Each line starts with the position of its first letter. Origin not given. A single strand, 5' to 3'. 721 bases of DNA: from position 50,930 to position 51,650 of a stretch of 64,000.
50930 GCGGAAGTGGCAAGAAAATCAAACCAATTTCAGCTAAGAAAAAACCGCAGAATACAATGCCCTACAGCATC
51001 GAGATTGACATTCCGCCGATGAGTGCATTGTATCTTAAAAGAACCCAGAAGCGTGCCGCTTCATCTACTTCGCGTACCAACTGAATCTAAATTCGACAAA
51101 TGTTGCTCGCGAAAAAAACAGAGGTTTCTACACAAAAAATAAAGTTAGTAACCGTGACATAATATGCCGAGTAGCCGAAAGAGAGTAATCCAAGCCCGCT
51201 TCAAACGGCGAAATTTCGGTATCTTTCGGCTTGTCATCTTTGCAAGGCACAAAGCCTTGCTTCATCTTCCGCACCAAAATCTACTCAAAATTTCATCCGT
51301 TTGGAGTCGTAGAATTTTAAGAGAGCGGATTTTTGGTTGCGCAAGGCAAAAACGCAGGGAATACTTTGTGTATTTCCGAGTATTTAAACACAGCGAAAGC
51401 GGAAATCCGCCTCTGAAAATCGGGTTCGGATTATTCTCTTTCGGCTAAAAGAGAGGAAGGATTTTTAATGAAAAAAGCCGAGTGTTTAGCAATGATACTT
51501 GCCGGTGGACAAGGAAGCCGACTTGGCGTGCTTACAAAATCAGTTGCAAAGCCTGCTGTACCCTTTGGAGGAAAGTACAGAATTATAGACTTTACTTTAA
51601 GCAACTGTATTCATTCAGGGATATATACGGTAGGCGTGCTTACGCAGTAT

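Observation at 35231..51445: E1 and E2 look like two diverged members of one element family (same size, same topology, different sequence)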

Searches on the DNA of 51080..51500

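Call 8: search_rna_families(source=window, start=51080, end=51500, threshold=evalue, max_evalue=10, show_alignments=3)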
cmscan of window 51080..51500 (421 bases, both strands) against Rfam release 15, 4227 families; matches with E-value up to 10: 5.
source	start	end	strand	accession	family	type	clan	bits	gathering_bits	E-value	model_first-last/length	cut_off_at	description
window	51290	51336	-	RF01368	CRISPR-DR55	Gene; CRISPR;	-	19.3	41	3.8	1-37/37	no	CRISPR RNA direct repeat element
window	51115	51268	+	RF02343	ar9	Gene; sRNA;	-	18.4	45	1.2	1-149/149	no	Alphaproteobacterial sRNA ar9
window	51430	51500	+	RF02615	BSR0626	Gene; sRNA;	-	13.5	155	8.4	1-75/128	3'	Brucella sRNA 0626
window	51456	51497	-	RF02181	ST7-AS2_1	Gene; lncRNA;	-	13.2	80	3.4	32-72/72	no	ST7 antisense RNA 2 conserved region 1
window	51366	51410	-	RF00730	mir-277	Gene; miRNA;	-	12.2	43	7.3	25-67/90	no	mir-277 microRNA precursor family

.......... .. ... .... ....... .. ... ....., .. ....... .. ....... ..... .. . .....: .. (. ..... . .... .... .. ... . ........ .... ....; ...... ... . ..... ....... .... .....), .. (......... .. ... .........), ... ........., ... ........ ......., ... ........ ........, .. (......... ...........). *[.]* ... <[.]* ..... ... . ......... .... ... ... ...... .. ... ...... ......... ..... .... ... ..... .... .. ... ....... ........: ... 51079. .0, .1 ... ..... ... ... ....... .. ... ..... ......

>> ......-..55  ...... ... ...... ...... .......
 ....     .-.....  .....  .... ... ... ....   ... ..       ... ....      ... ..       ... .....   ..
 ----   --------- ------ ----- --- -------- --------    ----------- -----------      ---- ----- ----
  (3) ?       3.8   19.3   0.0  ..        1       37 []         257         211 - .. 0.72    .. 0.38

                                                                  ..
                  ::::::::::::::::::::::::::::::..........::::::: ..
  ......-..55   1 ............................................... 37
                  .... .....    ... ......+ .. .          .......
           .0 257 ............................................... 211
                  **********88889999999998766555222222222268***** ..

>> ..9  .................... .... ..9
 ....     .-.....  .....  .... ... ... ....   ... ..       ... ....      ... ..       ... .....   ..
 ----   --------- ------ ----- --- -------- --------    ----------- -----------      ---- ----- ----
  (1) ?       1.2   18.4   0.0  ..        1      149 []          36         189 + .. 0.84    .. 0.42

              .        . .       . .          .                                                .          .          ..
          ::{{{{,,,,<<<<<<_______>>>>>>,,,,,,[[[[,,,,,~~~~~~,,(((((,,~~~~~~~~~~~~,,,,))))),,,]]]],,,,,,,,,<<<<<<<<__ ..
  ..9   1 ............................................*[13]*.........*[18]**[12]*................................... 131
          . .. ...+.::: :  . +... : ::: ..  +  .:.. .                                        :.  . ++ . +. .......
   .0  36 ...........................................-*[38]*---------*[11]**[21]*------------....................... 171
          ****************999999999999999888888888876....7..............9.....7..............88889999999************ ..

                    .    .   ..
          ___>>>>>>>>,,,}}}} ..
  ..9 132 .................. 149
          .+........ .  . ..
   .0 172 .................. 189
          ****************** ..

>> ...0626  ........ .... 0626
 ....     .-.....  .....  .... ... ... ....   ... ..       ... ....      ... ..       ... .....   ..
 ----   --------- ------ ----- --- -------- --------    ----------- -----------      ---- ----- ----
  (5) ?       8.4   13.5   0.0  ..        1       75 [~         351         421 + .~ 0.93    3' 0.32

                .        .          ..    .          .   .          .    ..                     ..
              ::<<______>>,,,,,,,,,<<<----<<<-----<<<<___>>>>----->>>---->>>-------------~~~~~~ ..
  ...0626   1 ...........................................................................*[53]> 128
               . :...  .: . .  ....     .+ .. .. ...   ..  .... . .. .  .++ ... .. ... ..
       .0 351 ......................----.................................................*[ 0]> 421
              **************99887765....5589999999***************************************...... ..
